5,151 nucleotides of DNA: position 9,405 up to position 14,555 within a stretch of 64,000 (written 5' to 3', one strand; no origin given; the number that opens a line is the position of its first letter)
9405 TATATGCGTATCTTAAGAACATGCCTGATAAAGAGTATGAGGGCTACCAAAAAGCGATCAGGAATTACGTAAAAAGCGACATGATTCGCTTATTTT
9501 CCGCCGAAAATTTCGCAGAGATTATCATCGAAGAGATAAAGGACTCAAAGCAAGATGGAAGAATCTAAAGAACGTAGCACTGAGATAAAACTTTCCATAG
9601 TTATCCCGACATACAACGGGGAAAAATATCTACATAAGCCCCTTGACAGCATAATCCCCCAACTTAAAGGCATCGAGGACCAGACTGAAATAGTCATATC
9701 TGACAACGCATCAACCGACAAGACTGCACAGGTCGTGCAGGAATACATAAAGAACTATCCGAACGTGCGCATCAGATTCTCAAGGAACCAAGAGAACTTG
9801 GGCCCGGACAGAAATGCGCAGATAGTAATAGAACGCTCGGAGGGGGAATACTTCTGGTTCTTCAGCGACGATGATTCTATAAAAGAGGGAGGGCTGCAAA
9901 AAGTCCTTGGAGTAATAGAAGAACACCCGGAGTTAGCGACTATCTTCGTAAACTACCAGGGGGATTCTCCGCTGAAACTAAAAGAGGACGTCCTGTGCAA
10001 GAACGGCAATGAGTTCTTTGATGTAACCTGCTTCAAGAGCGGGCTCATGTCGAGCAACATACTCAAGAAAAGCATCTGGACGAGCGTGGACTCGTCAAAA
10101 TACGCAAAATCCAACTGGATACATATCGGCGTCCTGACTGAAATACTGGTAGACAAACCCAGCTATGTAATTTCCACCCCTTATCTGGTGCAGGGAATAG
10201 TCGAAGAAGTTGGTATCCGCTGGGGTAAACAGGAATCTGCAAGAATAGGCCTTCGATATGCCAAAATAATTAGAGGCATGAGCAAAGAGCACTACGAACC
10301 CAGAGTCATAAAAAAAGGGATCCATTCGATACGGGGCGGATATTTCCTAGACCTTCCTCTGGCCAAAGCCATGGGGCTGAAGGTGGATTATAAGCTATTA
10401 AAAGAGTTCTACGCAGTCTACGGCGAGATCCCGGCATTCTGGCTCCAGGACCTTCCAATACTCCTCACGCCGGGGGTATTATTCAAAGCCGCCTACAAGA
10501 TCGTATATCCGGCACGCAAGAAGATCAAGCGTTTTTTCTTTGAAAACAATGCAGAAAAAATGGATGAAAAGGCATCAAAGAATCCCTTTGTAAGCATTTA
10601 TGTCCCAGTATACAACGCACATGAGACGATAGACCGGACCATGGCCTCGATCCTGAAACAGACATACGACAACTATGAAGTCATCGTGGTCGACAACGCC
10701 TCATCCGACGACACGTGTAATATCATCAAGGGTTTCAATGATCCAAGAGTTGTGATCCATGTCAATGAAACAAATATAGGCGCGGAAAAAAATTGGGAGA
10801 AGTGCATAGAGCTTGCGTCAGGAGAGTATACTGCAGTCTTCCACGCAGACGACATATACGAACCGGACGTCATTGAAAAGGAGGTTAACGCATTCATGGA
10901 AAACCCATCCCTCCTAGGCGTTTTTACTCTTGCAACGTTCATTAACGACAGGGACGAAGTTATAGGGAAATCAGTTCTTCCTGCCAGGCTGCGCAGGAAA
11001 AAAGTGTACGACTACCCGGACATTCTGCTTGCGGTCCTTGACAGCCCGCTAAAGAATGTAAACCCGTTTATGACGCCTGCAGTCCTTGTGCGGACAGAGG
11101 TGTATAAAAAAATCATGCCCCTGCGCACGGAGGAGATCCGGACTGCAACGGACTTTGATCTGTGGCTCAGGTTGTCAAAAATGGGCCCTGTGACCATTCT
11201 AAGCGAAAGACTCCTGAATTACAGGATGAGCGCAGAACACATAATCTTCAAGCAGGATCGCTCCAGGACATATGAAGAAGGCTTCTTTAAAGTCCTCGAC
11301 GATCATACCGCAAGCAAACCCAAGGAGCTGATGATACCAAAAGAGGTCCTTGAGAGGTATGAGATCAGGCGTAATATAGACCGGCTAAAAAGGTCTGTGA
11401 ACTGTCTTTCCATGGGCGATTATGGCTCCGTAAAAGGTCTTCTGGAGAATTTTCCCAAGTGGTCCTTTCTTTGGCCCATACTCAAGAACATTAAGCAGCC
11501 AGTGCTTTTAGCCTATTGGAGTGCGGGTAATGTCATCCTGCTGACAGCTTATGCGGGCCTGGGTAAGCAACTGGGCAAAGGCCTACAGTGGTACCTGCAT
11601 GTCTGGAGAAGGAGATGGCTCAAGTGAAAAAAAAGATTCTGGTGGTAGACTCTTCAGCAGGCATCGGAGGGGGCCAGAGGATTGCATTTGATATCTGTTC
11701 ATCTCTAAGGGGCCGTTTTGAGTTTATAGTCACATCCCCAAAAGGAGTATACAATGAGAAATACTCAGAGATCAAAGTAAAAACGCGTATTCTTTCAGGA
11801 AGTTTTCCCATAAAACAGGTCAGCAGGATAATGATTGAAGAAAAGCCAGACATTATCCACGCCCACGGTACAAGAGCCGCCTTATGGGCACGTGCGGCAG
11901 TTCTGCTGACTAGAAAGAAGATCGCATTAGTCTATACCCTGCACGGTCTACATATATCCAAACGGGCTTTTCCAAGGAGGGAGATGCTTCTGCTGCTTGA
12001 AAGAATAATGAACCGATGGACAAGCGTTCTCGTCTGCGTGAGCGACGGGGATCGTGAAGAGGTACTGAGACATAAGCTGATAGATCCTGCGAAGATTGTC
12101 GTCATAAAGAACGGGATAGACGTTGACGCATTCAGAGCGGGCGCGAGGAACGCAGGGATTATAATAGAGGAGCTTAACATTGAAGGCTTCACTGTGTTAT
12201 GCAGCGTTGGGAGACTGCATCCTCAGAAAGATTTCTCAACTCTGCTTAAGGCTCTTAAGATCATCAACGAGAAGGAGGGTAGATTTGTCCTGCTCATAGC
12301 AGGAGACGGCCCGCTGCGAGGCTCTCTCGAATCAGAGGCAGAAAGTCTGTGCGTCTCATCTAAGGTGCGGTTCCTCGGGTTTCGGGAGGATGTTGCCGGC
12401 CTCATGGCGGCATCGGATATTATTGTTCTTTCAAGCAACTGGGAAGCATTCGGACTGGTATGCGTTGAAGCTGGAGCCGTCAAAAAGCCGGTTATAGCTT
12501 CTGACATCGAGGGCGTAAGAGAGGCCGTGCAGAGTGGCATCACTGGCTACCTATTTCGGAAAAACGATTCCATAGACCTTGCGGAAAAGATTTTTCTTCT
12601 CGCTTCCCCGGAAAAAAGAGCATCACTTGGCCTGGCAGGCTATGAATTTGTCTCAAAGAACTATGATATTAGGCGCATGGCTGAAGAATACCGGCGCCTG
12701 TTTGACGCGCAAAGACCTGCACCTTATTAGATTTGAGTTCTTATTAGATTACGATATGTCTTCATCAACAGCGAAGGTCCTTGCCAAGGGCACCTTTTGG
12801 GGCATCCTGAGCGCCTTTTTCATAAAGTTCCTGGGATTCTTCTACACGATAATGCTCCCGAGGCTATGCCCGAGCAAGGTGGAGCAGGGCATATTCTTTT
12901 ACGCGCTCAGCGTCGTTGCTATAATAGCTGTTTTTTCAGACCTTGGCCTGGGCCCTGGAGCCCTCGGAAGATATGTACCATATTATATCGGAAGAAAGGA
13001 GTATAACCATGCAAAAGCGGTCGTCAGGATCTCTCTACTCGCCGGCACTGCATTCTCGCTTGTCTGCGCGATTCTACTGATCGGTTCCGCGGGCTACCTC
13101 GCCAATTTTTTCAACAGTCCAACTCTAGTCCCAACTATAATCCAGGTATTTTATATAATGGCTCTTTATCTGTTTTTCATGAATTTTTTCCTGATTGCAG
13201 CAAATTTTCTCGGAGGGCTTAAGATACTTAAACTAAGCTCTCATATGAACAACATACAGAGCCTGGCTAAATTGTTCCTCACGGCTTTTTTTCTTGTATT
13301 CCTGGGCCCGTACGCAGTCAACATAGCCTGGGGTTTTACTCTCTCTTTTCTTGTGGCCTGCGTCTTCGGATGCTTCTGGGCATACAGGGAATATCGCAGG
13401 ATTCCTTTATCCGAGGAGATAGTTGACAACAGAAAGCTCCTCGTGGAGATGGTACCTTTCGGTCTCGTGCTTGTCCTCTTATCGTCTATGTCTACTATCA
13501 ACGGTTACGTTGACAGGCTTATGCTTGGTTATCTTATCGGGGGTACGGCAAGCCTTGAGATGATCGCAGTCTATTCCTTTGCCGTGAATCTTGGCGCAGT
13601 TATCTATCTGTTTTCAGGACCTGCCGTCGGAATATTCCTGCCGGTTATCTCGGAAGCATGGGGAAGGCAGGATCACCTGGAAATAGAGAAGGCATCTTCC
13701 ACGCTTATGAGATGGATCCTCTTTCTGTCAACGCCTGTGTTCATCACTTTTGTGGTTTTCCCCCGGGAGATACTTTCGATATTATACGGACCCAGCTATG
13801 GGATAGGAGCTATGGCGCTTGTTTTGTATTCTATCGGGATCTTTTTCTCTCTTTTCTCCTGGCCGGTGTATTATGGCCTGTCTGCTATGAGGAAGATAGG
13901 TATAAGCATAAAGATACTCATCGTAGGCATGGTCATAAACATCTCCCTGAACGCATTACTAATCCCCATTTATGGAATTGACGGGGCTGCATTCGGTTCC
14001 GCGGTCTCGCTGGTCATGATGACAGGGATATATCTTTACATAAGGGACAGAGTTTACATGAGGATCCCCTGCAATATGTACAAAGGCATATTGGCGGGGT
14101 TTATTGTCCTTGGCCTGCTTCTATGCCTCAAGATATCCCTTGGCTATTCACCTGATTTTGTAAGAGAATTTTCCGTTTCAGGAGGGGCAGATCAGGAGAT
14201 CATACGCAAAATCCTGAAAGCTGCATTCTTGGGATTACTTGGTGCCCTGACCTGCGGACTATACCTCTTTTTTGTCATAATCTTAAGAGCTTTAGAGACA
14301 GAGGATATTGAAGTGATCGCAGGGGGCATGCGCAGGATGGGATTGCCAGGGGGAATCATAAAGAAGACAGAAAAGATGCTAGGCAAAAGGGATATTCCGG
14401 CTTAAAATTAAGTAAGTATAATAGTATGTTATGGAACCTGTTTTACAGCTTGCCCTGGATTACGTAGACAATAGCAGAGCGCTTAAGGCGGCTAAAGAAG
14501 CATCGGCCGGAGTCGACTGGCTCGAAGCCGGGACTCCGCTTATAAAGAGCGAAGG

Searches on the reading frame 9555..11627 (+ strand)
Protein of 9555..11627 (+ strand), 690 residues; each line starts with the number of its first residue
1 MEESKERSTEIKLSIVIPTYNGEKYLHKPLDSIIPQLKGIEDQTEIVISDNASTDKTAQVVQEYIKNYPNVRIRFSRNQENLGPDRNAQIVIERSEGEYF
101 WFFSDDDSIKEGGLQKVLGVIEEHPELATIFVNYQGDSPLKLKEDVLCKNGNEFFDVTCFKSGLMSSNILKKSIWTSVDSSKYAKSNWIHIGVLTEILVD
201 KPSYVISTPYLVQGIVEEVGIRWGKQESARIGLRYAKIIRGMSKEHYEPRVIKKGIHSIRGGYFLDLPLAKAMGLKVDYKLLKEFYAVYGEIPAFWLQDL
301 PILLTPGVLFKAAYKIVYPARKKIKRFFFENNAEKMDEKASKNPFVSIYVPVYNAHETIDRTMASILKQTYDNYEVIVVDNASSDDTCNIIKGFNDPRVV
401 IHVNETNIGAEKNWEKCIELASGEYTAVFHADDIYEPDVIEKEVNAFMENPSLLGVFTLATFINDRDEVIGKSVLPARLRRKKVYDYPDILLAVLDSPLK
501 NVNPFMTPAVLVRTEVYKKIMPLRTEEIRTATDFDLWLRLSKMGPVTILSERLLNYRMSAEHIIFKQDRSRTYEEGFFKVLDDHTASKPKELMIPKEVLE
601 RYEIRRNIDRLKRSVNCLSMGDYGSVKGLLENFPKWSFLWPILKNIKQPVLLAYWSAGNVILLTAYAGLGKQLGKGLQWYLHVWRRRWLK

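Call 9: search_protein_families(library=pfam, proteins=[window:9555-11627:+], max_evalue=0.001)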
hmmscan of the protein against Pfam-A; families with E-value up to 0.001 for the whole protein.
window:9555-11627:+ (690 aa): 4 families
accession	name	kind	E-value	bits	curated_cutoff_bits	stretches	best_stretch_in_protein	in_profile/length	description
PF00535.33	Glycos_transf_2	-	1.6e-52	178.3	23.3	2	347-458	1-115/168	Glycosyl transferase family 2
PF13641.12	Glyco_tranf_2_3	-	2.2e-25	90.5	27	2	346-544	3-198/230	Glycosyltransferase like family 2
PF10111.15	Glyco_tranf_2_2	-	5.8e-13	49.4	27.3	2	347-563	1-222/276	Glycosyltransferase like family 2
PF13704.12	Glyco_tranf_2_4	-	0.00084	20.2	27.5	0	354-410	2-54/98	Glycosyl transferase family 2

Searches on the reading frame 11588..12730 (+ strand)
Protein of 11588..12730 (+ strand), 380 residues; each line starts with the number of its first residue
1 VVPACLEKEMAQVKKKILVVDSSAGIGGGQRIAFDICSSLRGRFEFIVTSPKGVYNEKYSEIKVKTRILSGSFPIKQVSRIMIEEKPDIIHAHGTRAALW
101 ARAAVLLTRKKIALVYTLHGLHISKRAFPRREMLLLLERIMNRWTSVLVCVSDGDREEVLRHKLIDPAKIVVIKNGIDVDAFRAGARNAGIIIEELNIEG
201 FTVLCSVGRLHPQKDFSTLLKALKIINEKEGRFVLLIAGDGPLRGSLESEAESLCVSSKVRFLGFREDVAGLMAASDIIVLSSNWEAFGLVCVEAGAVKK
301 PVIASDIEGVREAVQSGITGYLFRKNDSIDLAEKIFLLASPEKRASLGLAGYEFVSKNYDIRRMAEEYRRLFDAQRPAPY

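Call 11: search_protein_families(library=pfam, proteins=[window:11588-12730:+], max_evalue=0.001)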
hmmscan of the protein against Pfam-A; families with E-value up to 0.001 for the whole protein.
window:11588-12730:+ (380 aa): 7 families
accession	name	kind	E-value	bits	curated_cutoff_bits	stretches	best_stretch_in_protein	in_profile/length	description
PF00534.26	Glycos_transf_1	-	8.1e-38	130.1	26.4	1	195-352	8-170/172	Glycosyl transferases group 1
PF13692.12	Glyco_trans_1_4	-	8e-32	110.9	27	1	203-338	3-139/142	Glycosyl transferases group 1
PF13439.12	Glyco_transf_4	-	2e-22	80.5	28.5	1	26-180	1-169/170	Glycosyltransferase Family 4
PF13579.12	Glyco_trans_4_4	-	4.1e-14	53.7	29.7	1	80-176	65-158/158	Glycosyl transferase 4-like domain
PF13477.12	Glyco_trans_4_2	-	7.9e-09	36.2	23.4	1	60-148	48-136/139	Glycosyl transferase 4-like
PF13524.12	Glyco_trans_1_2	-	1.1e-06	29.1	25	1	265-368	34-142/144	Glycosyl transferase-like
PF20706.3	GT4-conflict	-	3.1e-06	26.9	26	1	201-315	198-321/385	Family 4 Glycosyltransferase in conflict systems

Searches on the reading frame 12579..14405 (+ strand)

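Call 11: search_protein_families(library=pfam, proteins=[window:12579-14405:+], max_evalue=0.001)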
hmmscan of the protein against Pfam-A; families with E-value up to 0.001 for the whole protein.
window:12579-14405:+ (608 aa): 4 families
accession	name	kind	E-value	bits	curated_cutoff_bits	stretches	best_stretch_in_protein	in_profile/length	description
PF01943.22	Polysacc_synt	-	6.7e-17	62.2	28.2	1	68-361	1-274/274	Polysaccharide biosynthesis protein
PF03023.19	MurJ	-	1.8e-11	43.8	27.4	1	131-518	36-428/451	Lipid II flippase MurJ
PF13440.11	Polysacc_synt_3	-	1.3e-09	38.1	23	1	104-407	12-288/293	Polysaccharide biosynthesis protein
PF01554.23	MatE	-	1.4e-09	38.3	24.9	2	77-233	4-157/161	MatE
